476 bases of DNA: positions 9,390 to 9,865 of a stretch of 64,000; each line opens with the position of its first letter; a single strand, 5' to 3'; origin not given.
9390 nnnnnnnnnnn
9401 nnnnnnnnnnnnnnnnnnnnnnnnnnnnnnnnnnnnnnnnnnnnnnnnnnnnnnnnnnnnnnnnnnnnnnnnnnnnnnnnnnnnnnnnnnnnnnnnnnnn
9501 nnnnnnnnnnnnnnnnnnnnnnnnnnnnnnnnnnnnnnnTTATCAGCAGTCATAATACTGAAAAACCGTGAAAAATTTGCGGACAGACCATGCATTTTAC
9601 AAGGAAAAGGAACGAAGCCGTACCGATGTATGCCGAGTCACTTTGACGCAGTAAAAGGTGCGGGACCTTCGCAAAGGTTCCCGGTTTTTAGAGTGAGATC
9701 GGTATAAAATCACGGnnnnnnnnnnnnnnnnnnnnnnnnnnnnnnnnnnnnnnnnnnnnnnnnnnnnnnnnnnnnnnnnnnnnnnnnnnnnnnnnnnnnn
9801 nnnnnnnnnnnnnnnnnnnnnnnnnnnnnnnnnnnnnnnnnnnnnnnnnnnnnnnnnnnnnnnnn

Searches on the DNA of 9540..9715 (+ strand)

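Call 67: search_dna_similar(query=window:9540-9715:+, collection=plasmids, mode=distant, max_evalue=0.01)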
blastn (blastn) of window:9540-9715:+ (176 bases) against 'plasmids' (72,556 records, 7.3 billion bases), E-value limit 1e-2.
No match.
